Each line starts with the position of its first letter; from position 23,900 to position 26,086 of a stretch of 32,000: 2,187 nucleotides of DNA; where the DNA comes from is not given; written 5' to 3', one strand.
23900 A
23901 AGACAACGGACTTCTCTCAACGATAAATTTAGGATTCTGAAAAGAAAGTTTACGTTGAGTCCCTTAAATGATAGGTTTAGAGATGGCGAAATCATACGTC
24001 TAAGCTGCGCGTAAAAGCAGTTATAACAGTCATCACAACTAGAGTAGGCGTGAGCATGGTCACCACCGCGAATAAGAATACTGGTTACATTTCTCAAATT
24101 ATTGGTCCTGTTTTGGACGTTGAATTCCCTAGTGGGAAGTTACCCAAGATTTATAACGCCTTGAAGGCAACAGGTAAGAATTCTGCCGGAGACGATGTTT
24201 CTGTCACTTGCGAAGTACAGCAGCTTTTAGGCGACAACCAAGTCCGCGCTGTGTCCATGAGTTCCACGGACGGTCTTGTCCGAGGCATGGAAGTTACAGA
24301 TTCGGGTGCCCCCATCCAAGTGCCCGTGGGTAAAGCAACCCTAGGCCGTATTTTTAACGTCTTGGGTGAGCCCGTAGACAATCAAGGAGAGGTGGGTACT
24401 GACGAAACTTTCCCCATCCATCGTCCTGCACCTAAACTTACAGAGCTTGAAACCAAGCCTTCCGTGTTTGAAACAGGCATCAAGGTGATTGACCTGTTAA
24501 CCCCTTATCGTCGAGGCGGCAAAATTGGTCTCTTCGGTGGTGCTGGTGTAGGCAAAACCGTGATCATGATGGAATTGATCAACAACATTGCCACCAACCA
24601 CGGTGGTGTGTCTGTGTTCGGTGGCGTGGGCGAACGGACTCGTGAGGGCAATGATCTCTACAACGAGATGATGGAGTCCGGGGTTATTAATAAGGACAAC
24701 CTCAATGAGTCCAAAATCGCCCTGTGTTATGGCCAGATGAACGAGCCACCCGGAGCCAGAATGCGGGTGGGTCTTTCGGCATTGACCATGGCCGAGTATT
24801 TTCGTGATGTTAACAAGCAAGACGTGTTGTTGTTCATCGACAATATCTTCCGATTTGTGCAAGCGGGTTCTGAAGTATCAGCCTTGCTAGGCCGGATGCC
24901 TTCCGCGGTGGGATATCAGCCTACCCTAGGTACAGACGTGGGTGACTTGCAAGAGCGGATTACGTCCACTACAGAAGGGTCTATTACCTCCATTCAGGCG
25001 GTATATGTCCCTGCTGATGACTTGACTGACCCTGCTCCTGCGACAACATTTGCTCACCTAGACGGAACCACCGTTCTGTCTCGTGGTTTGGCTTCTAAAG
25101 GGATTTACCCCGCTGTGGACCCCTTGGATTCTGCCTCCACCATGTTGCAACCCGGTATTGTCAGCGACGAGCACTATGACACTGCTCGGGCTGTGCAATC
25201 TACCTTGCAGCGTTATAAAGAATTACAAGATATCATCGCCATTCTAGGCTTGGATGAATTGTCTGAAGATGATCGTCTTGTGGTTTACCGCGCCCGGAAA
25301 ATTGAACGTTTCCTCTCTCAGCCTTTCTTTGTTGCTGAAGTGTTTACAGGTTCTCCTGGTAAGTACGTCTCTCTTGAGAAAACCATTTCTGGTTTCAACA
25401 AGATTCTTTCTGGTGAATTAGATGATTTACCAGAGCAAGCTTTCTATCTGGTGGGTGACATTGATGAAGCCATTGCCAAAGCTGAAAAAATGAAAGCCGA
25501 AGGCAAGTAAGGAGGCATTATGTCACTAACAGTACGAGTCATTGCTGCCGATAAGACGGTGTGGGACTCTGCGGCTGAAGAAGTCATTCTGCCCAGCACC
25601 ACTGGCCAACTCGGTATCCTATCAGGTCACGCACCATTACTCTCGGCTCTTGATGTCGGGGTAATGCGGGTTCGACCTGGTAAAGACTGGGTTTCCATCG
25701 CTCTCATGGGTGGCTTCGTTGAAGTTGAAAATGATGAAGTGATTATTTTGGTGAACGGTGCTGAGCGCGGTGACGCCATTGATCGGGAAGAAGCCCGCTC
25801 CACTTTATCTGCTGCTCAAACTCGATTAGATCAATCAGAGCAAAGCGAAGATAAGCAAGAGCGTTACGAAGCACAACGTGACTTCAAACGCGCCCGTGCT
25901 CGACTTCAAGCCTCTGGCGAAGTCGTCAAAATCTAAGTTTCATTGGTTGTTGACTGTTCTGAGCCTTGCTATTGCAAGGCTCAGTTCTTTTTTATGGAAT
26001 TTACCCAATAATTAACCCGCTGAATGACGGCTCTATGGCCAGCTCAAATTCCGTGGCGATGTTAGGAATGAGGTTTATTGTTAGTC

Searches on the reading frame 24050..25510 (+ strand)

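Call 69: search_protein_families(library=pfam, proteins=[window:24050-25510:+], max_evalue=0.00001)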
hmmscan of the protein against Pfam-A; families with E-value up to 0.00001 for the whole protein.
window:24050-25510:+ (486 aa): 3 families
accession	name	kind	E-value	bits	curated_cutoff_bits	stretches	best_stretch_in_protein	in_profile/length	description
PF00006.31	ATP-synt_ab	-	9.2e-71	238.3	29.5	1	143-363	1-213/213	ATP synthase alpha/beta family, nucleotide-binding domain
PF02874.29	ATP-synt_ab_N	-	1.9e-20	73.6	20.9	1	14-86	1-69/69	ATP synthase alpha/beta family, beta-barrel domain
PF22919.1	ATP-synt_VA_C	-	4.2e-16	59.3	24.7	1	368-457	5-97/101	C-terminal domain of V and A type ATP synthase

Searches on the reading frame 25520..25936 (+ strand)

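Call 69: search_protein_families(library=pfam, proteins=[window:25520-25936:+], max_evalue=0.00001)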
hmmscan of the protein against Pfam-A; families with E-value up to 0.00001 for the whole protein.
window:25520-25936:+ (138 aa): 2 families
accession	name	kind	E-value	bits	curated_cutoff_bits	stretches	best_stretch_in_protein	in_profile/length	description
PF02823.21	ATP-synt_DE_N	-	2.6e-25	88.7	27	1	3-81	1-80/80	ATP synthase, Delta/Epsilon chain, beta-sandwich domain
PF00401.25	ATP-synt_DE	-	9.2e-09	35.8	24.6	1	86-133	2-47/47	ATP synthase, Delta/Epsilon chain, long alpha-helix domain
